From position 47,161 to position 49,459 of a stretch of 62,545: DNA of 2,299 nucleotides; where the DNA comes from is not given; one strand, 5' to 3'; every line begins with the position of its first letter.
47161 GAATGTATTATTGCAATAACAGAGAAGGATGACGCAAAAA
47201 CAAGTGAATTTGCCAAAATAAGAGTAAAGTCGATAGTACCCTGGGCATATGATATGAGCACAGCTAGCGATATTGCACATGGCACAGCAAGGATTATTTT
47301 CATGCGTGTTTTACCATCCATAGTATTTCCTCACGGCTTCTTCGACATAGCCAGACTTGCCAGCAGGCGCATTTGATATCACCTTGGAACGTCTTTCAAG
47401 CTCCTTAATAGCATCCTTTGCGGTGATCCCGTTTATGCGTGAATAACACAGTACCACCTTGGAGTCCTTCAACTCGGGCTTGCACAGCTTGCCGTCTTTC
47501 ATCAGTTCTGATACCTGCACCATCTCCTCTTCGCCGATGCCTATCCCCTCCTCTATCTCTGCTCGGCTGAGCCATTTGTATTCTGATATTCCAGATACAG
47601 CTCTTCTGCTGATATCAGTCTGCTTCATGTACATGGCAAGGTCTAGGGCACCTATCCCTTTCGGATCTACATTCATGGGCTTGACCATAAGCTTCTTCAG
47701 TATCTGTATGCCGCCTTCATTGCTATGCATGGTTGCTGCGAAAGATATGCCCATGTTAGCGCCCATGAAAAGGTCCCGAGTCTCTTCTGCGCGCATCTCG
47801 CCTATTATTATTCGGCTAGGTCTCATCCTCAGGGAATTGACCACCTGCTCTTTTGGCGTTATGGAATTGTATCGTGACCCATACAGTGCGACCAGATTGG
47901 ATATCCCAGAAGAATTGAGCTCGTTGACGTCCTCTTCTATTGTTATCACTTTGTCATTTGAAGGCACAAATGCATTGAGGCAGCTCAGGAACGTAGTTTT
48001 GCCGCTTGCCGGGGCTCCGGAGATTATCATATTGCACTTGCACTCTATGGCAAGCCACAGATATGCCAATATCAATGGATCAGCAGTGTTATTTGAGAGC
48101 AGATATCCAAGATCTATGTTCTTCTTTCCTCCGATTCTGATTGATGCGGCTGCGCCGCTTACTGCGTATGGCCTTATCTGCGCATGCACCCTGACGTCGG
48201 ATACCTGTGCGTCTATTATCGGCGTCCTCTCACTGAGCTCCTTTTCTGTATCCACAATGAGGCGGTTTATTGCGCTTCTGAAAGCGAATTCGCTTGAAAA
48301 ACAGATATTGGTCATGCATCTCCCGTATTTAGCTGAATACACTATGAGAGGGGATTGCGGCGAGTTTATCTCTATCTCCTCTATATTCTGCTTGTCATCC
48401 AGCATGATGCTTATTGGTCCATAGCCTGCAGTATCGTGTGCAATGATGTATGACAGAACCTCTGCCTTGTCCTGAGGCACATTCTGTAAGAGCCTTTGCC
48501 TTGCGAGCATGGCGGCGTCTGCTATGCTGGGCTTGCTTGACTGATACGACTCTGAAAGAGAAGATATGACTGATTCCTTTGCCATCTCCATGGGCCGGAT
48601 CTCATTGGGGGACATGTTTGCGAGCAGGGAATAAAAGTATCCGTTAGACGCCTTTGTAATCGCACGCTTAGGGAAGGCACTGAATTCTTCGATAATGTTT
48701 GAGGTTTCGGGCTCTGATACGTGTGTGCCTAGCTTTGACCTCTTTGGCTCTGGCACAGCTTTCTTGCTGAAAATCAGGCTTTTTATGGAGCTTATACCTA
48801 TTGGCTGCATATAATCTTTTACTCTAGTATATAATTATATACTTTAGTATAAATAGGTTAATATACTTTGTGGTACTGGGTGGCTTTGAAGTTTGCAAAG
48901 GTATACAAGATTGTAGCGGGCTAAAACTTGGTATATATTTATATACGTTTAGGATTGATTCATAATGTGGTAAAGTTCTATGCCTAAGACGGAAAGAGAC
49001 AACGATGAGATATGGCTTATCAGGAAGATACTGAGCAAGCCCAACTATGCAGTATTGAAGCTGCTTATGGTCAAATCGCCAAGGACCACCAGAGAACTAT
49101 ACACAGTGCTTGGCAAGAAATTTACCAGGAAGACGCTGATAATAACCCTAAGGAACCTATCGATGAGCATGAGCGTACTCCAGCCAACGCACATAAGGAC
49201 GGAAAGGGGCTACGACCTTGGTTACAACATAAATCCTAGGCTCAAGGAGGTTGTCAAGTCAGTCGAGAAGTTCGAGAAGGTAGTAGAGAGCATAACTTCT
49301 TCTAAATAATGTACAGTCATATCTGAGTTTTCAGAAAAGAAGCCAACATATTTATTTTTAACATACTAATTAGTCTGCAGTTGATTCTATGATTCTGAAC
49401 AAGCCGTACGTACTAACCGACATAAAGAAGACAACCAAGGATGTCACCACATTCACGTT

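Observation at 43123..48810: Nine-gene type IV pilus / Tad-like assembly locus with split platform protein and six pilin-like genes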

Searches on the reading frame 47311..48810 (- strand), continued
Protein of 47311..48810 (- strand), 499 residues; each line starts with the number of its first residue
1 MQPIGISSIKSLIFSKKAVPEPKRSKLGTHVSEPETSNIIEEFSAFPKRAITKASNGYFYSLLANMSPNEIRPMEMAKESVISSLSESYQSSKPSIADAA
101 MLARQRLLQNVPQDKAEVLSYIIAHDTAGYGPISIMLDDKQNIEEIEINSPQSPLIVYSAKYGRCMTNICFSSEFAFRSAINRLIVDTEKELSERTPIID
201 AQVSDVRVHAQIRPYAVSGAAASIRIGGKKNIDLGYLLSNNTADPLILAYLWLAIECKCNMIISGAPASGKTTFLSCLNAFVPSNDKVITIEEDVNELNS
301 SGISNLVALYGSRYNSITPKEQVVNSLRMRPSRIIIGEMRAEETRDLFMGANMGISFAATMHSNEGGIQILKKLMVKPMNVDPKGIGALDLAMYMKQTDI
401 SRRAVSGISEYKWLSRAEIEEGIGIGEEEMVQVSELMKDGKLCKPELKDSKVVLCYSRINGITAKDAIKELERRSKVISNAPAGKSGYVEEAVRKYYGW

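Call 83: search_protein_families(library=pfam, proteins=[P0033, P0008], max_evalue=0.1)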
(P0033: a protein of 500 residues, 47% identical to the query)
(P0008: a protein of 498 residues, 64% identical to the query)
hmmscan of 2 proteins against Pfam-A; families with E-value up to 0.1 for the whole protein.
P0033 (500 aa): 11 families
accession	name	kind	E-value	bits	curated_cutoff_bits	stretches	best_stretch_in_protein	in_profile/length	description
PF00437.27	T2SSE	-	3.3e-18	65.9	24.9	1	165-385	37-266/370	Type II/IV secretion system protein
PF20720.3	nSTAND3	-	0.00065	19.9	27.2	1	256-302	18-63/155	Novel STAND NTPase 3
PF13191.12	AAA_16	-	0.00091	20.2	32.6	1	253-343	22-100/167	AAA ATPase domain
PF13521.12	AAA_28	-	0.032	14.9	27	1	258-276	2-20/164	AAA domain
PF19975.5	DO-GTPase1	-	0.042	13.6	27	1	259-364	1-110/271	Double-GTPase 1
PF13555.12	AAA_29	-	0.062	13.5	27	0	253-275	20-42/61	P-loop containing region of AAA domain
PF00005.33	ABC_tran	-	0.066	14.3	25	0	250-296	6-52/137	ABC transporter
PF06414.18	Zeta_toxin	-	0.066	13.1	22.3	0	258-291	19-52/199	Zeta toxin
PF01580.24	FtsK_SpoIIIE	-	0.081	12.8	24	0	256-275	40-59/221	FtsK/SpoIIIE family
PF03796.21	DnaB_C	-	0.092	12.6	27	0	240-278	4-42/255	DnaB-like helicase C terminal domain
PF01078.27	Mg_chelatase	-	0.099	12.5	20.3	0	251-289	18-56/207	Magnesium chelatase, subunit ChlI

P0008 (498 aa): 10 families
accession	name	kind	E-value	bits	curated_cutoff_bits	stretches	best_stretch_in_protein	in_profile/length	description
PF00437.27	T2SSE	-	1.2e-19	70.7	24.9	1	156-370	27-253/370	Type II/IV secretion system protein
PF01078.27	Mg_chelatase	-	0.0013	18.6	20.3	1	250-291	15-56/207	Magnesium chelatase, subunit ChlI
PF20720.3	nSTAND3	-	0.0023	18.1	27.2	1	254-297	14-57/155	Novel STAND NTPase 3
PF13521.12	AAA_28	-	0.0077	16.9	27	1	260-280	2-22/164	AAA domain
PF13191.12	AAA_16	-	0.0078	17.2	32.6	1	256-297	23-63/167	AAA ATPase domain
PF06414.18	Zeta_toxin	-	0.014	15.3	22.3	1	257-293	16-52/199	Zeta toxin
PF13555.12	AAA_29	-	0.018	15.2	27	1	254-283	19-48/61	P-loop containing region of AAA domain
PF13401.12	AAA_22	-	0.028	15.2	27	1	256-326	4-75/130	AAA domain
PF13238.12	AAA_18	-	0.048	14.6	29.4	1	260-279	1-20/128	AAA domain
PF00005.33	ABC_tran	-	0.09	13.8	25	0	252-299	6-54/137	ABC transporter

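Call 94: search_solved_structures(query=window:47311-48810:-, max_evalue=1e-15, show_alignments=5)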
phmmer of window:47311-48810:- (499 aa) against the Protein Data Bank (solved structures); distinct sequences matched with E-value up to 1e-15: 6.
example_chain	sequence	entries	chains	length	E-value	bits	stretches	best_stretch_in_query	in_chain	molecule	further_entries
2oap_1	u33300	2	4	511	1.5e-30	109.7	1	119-394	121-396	Type II secretion system protein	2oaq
9e24_A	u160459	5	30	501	3.9e-28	101.7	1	101-366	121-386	CpaF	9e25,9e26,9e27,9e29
8rkd_E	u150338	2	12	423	5.8e-28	101.2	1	108-366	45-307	Pilus assembly ATPase CpaF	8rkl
8rjf_A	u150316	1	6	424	5.9e-28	101.2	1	108-366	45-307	Pilus assembly ATPase CpaF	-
4ii7_A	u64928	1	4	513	2.8e-20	75.9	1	104-395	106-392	FlaI ATPase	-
4ihq_A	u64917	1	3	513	1.9e-19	73.1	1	104-395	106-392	FlaI ATPase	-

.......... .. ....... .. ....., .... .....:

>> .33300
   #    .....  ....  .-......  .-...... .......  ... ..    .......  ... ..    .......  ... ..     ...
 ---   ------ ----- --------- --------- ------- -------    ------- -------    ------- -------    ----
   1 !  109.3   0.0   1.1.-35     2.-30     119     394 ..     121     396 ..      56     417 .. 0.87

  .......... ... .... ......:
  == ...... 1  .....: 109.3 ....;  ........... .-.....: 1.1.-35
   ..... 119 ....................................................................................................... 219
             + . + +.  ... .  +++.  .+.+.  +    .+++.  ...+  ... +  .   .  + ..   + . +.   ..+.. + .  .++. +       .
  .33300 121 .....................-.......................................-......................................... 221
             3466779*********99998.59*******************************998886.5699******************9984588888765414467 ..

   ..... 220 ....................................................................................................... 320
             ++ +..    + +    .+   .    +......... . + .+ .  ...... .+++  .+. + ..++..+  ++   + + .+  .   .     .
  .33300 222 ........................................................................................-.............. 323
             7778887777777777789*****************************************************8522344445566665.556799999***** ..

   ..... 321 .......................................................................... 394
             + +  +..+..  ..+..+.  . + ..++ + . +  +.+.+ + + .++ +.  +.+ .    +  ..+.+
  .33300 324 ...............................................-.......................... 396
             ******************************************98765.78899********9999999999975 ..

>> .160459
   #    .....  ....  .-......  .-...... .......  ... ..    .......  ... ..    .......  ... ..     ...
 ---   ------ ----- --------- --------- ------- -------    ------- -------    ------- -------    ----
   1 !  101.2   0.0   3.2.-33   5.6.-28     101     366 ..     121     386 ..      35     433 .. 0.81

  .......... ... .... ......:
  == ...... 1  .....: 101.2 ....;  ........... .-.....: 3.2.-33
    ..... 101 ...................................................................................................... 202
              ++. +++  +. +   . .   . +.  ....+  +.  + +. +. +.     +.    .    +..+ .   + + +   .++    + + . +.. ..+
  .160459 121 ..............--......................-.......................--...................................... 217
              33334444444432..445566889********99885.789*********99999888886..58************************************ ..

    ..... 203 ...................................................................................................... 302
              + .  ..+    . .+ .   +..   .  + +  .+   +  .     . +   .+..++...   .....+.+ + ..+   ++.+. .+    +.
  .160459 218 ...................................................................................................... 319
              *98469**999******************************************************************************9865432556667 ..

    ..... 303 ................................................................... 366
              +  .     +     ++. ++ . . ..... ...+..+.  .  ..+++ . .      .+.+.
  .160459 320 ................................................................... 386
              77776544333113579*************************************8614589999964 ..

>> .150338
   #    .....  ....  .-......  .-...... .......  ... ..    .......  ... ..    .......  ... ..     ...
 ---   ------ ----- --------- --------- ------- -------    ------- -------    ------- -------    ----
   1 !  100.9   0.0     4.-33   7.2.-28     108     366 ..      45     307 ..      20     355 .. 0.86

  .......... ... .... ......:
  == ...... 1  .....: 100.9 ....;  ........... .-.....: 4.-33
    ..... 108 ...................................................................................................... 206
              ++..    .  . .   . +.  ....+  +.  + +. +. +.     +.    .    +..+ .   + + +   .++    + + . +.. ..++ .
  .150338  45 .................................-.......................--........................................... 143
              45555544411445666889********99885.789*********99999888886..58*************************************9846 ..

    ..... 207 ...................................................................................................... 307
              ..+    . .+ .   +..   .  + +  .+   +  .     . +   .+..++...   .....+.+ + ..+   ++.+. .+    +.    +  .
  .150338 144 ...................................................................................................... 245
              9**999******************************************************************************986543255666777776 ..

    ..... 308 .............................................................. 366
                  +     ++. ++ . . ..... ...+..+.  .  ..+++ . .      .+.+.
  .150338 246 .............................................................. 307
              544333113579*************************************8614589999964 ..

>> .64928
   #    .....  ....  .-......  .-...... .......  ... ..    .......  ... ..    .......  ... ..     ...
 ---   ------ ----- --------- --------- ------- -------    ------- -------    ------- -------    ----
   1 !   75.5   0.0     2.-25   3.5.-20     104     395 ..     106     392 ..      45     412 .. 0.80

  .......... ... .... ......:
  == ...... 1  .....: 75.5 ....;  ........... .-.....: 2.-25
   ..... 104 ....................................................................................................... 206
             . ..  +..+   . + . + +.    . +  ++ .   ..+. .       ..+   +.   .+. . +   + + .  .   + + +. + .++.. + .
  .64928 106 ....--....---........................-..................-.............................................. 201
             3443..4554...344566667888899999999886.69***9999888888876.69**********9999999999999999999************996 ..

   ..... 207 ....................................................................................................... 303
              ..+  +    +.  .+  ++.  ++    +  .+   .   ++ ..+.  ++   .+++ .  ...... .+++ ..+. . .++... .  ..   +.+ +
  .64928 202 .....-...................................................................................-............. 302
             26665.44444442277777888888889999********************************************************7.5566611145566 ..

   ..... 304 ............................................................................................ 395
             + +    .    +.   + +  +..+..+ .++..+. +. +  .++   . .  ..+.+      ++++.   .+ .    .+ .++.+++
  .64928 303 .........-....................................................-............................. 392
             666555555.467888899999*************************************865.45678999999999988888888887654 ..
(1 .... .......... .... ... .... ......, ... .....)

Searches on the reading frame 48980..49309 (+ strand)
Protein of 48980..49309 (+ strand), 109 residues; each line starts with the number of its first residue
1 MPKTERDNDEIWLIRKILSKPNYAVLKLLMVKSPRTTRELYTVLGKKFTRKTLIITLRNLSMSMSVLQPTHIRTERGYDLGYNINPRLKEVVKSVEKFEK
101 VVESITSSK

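Call 31: search_protein_families(library=pfam, proteins=[window:48980-49309:+], max_evalue=0.01)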
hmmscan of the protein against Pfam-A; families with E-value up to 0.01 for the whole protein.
window:48980-49309:+ (109 aa): 0 families

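Call 70: search_solved_structures(query=A4, max_evalue=10)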
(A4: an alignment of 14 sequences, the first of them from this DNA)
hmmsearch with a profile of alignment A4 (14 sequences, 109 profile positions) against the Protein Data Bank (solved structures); distinct sequences matched with E-value up to 10: 3.
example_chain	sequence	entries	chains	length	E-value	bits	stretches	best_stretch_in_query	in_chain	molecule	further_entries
2p9x_A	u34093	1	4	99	0.066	16.2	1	45-95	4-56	Hypothetical protein PH0832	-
1xgw_A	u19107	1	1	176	0.23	14.4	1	54-103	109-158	Epsin 4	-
2qy7_A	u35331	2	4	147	0.39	13.7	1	54-103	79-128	Clathrin interactor 1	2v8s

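Call 71: search_protein_families(library=pfam, alignment_id=A4, max_evalue=5)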
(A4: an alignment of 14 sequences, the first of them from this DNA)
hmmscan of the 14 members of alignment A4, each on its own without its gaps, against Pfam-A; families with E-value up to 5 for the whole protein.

A. member 1, seq(109 aa): 0 families

B. families by the number of members that match (of 14 scanned): 3 families
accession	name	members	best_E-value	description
PF25212.1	HVO_A0114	6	0.0067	HVO_A0114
PF01022.26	HTH_5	1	0.069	Bacterial regulatory protein, arsR family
PF13482.12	RNase_H_2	1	0.2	RNase_H superfamily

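Call 79: search_protein_representatives(protein=window:48980-49309:+)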
Query: 109 residues. Proteins with E-value up to 0.001 (for the whole library): 17; up to 1e-10: 9; up to 1e-30: 0. The best 17 are listed.
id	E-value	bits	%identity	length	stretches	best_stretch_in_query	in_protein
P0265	1.8e-27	111.4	51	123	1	5-109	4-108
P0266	2.1e-26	108.0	72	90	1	32-100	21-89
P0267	8.4e-24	99.7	46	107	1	7-107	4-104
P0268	3.5e-20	88.0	65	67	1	43-105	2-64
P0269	6.3e-19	84.0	37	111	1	6-103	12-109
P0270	6.7e-16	74.3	35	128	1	6-104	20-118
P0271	2.2e-15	72.6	34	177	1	6-102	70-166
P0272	1.4e-12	63.7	38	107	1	8-101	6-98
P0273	6.4e-12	61.6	48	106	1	6-72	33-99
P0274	3.7e-09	52.7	34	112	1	9-97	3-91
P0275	7.0e-09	51.8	34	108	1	8-100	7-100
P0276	4.2e-05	39.7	29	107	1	6-98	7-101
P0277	5.8e-05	39.3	32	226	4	57-107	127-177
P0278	1.1e-04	38.4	80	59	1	80-109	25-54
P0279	2.9e-04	37.0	32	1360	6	55-81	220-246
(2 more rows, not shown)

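Call 84: predict_structure(alignment_id=A5)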
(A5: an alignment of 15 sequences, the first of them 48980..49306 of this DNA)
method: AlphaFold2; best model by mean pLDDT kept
length: 109 residues; sequences in the alignment: 15
mean_pLDDT: 89.3   pTM: 0.77
mean pLDDT of the five models: 89.3, 88.7, 87.6, 87.5, 85.8
residues with pLDDT >= 90: 87; 70-90: 13; 50-70: 5; < 50: 4
segments of 3 or more residues with pLDDT < 50: 1-4
pLDDT, mean of each block of 10 residues (from residue 1): 55 90 95 93 95 95 94 94 93 92 87
secondary structure, 60 per line:
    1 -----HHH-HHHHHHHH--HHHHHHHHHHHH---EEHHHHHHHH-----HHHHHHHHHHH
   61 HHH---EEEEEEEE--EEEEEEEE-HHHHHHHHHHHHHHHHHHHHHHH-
elements in order: H10-17 H20-31 H37-44 H50-63 E67-74 E77-84 H86-108

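Call 87: fold_search(model_id=the predicted structure, library=pdb)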
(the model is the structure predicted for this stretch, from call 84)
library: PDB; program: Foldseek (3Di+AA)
matches with E <= 10: 833; with E <= 0.001: 0
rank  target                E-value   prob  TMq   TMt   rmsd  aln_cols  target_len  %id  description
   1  7bzg_A                1.2e-03  1.00  0.73  0.72   3.1       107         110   20  Structure of Bacillus subtilis HxlR, wild type in complex with formaldehyde and DNA (released 2021-02-03)
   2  5h20                  1.2e-03  1.00  0.58  0.60   3.9        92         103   15  X-ray structure of PadR-like Transcription factor from bacteroid fragilis (released 2017-03-08)
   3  9qbc                  1.5e-03  1.00  0.58  0.60   5.6       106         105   17  Crystal structure of Brachyspira hampsonii PadR (released 2026-03-11)
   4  7bze                  1.6e-03  1.00  0.73  0.74   3.3       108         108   19  Structure of Bacillus subtilis HxlR, K13A mutant (released 2021-02-03)
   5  5dym                  2.0e-03  1.00  0.65  0.73   2.6        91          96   10  Crystal structure of a PadR family transcription regulator from hypervirulent Clostridium difficile R20291 - CdPadR_0991 (released 2016-10-05)
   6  5gpy_A                3.0e-03  1.00  0.48  0.32   9.1       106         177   21  Crystal structure of the human TFIIE complex (released 2016-11-02)
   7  6abt_A                3.2e-03  1.00  0.59  0.64   4.3        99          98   13  Crystal structure of transcription factor from Listeria monocytogenes (released 2019-06-05)
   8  4ejo_A                3.2e-03  1.00  0.59  0.58   5.5       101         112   19  Crystal structure of padr family transcriptional regulator from Eggerthella lenta DSM 2243 (released 2012-04-25)
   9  6pln_B                3.4e-03  1.00  0.55  0.58   9.0       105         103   22  X-ray crystal structure of Pyrococcus furiosus general transcription factor TFE-alpha (released 2020-07-08)
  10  3elk_B                3.4e-03  1.00  0.51  0.54   4.5       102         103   18  Crystal structure of putative transcriptional regulator TA0346 from Thermoplasma acidophilum (released 2008-09-30)
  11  7bzd                  3.6e-03  1.00  0.73  0.72   3.2       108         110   18  Structure of Bacillus subtilis HxlR, wild type (released 2021-02-03)
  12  7wh4_A                4.1e-03  1.00  0.62  0.66   5.7       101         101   13  Crystal structure of the PadR-family transcriptional regulator Rv3488 of Mycobacterium tuberculosis H37Rv in complex w (released 2022-02-09)
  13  1xma_A                4.1e-03  1.00  0.57  0.60   4.6       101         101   12  Structure of a transcriptional regulator from Clostridium thermocellum Cth-833 (released 2004-12-14)
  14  5zi8_B                4.1e-03  1.00  0.59  0.62   4.2       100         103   16  Crystal structure of the PadR-family transcriptional regulator Rv3488 of Mycobacterium tuberculosis H37Rv in complex w (released 2018-10-17)
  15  6xjf_G                4.1e-03  1.00  0.56  0.57  11.0       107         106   20  X-ray crystal structure of Pyrococcus furiosus general transcription factor TFE-alpha (SeMet labeled protein) (released 2020-07-08)
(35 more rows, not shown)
